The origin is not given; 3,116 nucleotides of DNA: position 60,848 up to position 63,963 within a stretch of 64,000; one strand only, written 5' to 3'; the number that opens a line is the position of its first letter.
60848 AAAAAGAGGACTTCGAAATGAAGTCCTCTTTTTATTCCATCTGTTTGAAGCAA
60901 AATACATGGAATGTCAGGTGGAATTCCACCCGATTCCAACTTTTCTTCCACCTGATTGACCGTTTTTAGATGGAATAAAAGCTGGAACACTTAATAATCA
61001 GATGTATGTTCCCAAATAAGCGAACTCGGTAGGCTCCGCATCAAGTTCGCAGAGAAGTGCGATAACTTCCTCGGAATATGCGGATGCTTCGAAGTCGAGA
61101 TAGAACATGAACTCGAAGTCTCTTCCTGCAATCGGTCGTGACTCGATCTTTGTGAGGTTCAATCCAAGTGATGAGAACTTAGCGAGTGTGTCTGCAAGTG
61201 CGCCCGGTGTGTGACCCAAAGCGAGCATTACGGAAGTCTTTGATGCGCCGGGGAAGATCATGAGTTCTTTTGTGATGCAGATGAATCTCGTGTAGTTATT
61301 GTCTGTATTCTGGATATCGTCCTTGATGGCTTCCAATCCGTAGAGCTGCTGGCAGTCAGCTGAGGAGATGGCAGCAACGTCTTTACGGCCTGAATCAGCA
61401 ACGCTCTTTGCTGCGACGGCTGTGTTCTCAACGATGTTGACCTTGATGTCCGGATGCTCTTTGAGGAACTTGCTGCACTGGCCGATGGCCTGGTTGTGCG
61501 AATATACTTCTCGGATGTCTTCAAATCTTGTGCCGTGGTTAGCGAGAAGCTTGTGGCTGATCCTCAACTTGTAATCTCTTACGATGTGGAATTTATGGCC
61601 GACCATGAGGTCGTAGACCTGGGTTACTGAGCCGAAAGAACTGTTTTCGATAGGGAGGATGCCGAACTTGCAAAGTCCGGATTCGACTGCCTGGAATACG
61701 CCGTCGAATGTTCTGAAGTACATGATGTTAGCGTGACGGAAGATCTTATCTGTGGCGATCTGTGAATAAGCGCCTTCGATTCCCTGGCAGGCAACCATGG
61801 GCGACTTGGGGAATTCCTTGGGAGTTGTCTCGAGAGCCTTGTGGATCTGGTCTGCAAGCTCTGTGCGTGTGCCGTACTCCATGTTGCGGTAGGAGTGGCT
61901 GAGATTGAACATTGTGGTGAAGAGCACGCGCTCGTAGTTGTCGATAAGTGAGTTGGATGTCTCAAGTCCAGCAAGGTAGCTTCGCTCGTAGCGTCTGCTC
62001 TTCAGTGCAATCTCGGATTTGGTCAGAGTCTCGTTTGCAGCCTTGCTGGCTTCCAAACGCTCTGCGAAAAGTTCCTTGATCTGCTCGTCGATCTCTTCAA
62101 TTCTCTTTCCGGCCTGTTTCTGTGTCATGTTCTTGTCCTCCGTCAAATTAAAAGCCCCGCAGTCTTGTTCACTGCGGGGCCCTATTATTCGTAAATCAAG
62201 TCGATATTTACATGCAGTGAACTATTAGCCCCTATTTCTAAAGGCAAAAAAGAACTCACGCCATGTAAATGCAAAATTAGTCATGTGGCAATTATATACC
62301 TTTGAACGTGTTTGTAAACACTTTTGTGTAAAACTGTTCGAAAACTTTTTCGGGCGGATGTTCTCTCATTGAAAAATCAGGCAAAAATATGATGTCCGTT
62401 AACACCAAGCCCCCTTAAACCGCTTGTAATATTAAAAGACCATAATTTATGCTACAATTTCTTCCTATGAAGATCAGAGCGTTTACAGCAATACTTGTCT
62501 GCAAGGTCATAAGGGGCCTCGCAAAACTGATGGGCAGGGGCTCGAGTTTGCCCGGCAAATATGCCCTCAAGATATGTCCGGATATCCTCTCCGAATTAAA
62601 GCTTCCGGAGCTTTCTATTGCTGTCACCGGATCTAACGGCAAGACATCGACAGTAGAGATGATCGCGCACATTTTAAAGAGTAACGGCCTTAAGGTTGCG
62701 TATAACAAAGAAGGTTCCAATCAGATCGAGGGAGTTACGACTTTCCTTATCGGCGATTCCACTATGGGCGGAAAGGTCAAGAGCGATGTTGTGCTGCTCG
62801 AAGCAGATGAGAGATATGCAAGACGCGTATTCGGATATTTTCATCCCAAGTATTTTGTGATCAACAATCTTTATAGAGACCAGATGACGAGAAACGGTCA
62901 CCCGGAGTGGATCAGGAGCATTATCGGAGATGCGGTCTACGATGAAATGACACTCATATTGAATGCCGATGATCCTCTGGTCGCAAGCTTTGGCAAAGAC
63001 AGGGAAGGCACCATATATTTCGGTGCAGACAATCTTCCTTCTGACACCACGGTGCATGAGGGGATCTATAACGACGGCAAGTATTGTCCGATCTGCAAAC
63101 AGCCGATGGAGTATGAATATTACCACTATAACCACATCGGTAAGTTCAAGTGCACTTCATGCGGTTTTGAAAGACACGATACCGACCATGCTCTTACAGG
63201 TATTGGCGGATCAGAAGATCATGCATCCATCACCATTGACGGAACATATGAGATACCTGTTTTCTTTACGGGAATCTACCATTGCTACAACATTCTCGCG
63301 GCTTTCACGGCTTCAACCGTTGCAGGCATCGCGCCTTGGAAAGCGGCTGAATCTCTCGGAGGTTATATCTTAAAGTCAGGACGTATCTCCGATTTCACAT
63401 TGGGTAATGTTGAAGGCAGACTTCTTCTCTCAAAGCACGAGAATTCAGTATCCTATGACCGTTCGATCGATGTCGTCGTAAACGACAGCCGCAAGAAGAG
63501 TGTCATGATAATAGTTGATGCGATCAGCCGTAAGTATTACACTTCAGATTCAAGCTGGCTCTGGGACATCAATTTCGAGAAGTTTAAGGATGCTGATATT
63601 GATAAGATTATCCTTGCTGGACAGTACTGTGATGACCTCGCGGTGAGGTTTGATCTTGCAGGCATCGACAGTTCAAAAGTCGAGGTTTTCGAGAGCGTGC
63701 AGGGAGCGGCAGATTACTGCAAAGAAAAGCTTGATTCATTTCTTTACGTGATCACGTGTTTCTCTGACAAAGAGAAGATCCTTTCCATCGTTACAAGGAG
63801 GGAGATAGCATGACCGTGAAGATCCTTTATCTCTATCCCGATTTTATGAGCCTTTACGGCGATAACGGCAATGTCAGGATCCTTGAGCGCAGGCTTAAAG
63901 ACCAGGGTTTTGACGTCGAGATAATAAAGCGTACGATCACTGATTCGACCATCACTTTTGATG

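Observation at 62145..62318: Phe-rich, apparently leaderless transcription attenuator upstream of pheA in a Firmicute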

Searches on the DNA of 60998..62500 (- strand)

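Call 4: search_rna_families(source=window, start=61900, end=62500, threshold=evalue, max_evalue=10, show_alignments=3)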
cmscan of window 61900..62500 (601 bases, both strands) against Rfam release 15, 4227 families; matches with E-value up to 10: 8.
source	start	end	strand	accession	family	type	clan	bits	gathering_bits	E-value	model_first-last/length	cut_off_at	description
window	62143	62273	-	RF04312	trpB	Cis-reg;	-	32.2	59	0.014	1-107/107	no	trpB ncRNA motif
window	62139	62255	-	RF00121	MicC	Gene; sRNA;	-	18.1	90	4.9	1-123/123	no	MicC RNA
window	62243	62428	-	RF02176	SMAD5-AS1_4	Gene; lncRNA;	-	15.3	50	6.3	1-173/173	no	SMAD5 antisense RNA 1 conserved region 4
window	62155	62194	+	RF02401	ClpQY_promoter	Cis-reg;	-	15.1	42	0.96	1-39/57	no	ClpQY promoter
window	62151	62286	-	RF01822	RsaJ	Gene; sRNA;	-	14.7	100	0.51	1-287/287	no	RNA Staph. aureus A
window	62151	62226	-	RF01393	isrJ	Gene; sRNA;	-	14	37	7.5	1-75/75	no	isrJ Hfq binding RNA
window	62146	62201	-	RF00110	RybB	Gene; sRNA;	-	13.6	40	5.4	1-79/79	no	RybB RNA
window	62150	62242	-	RF04178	BTnc005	Gene; sRNA;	-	11.3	174.8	6.6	1-205/205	no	Bacteroides sRNA BTnc005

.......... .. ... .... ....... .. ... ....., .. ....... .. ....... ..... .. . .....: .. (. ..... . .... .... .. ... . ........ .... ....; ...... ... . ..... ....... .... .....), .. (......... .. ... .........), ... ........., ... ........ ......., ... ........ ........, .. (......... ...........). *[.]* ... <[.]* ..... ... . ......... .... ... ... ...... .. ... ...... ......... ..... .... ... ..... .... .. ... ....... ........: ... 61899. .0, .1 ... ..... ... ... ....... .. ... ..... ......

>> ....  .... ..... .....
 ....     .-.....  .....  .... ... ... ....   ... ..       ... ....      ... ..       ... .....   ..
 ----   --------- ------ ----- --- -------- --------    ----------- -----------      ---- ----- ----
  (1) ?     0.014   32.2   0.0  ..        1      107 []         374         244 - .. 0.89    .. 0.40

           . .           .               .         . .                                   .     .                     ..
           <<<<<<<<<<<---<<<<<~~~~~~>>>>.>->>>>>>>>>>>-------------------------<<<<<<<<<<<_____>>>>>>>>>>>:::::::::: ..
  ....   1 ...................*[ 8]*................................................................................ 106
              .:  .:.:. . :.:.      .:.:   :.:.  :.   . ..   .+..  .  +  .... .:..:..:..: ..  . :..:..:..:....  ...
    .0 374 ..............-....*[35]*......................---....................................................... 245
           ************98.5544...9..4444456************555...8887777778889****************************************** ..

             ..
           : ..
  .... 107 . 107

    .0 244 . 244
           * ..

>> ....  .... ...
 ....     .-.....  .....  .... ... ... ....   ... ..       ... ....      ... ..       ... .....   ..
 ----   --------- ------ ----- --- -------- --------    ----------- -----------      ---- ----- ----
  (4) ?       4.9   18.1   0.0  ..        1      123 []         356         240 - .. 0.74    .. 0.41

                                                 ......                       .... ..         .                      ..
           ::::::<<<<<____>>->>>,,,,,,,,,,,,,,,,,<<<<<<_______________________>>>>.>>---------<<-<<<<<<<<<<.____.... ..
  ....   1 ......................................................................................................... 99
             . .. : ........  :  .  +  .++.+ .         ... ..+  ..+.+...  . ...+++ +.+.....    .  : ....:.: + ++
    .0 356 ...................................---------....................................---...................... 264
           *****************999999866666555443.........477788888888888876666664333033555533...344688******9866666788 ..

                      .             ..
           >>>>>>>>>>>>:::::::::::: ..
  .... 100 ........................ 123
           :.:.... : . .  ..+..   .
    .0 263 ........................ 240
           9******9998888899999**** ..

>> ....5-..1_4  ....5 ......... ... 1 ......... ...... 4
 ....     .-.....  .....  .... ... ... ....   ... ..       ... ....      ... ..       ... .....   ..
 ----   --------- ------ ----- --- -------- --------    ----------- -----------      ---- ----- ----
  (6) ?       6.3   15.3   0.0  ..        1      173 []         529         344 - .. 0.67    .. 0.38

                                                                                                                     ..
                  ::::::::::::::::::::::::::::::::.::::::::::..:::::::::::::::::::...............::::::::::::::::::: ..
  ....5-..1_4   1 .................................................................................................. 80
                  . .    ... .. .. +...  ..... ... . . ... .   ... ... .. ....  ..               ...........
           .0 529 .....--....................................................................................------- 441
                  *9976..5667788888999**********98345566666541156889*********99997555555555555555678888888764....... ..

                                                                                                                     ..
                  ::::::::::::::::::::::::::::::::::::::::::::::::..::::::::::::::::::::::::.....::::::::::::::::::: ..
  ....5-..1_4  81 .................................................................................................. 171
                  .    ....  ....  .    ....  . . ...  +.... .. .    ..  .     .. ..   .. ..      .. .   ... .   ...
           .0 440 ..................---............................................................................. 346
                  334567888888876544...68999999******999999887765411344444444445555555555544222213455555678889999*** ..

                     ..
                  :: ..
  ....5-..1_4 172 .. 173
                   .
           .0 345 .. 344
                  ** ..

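Call 50: search_rna_families(sources=[L089, L019, L020, L022, L023, L024, L025, L026, L028, L032, L034, L037, L040, L044, L049, L055, L063, L070, L072, L075], threshold=gathering)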
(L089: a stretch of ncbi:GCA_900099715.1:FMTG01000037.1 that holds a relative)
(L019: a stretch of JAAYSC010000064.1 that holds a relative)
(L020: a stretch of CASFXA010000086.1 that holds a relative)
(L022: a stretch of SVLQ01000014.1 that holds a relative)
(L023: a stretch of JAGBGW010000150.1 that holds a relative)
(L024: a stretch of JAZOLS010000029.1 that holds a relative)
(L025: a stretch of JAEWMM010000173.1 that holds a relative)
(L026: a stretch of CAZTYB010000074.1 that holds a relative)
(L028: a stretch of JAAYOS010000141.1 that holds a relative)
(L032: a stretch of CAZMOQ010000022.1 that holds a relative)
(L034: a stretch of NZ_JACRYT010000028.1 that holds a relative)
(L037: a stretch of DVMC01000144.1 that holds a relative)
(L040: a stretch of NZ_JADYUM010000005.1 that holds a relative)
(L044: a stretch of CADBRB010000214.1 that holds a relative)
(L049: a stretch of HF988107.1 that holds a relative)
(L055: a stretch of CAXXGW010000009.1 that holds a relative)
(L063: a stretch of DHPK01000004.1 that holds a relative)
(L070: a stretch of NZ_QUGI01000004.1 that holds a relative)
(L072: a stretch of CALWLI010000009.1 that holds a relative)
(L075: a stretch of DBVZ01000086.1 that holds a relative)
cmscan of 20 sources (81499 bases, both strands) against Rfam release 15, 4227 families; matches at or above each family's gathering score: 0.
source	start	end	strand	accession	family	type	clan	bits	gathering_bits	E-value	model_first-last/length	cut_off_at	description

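Call 51: search_rna_families(sources=[L009, L010, L012, L013, L014, L015, L016, L017, L018, L091, L093, L095, L097, L098, L099], threshold=gathering)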
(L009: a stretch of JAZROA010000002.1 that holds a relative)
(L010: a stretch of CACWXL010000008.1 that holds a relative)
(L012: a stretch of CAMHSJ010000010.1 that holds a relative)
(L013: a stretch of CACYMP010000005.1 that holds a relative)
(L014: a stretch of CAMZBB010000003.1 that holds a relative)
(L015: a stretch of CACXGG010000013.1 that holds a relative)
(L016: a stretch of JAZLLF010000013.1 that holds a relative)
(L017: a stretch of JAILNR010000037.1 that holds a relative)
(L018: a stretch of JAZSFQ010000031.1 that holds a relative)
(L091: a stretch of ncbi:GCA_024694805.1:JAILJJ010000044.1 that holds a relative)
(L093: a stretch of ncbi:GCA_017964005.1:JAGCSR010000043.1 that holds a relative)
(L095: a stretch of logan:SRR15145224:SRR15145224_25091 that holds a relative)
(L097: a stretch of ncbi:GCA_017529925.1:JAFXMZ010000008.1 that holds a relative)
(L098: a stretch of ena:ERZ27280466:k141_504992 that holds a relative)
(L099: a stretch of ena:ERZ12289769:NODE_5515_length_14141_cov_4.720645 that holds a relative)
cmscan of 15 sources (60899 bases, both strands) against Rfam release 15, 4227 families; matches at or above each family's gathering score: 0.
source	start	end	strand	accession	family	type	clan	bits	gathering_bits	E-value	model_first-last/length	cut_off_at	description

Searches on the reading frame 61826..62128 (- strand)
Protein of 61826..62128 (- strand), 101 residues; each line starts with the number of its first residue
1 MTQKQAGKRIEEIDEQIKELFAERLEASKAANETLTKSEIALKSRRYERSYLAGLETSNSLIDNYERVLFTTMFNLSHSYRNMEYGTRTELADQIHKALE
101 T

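Call 78: search_protein_families(library=pfam, proteins=[window:61826-62128:-], max_evalue=1)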
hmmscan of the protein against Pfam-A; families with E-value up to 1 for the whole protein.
window:61826-62128:- (101 aa): 3 families
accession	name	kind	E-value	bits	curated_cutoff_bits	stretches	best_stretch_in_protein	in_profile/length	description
PF01817.26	CM_2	-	0.00053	20.6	27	1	8-59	3-54/80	Chorismate mutase type II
PF04691.17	ApoC-I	-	0.093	13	28.3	1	8-45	6-43/61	Apolipoprotein C-I (ApoC-1)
PF08946.15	Osmo_CC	-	0.1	13.3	24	1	8-24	19-35/46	Osmosensory transporter coiled coil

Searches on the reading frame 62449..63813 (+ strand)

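Call 8: search_protein_families(library=pfam, proteins=[window:62449-63813:+])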
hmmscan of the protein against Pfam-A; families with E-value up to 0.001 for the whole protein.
window:62449-63813:+ (454 aa): 2 families
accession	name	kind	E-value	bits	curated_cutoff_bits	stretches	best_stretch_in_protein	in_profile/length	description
PF08353.15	MurT_C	-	9.3e-21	74.3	25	1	331-438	3-107/110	MurT ligase C-terminal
PF08245.18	Mur_ligase_M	-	1.5e-12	48.3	24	1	59-203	1-157/200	Mur ligase middle domain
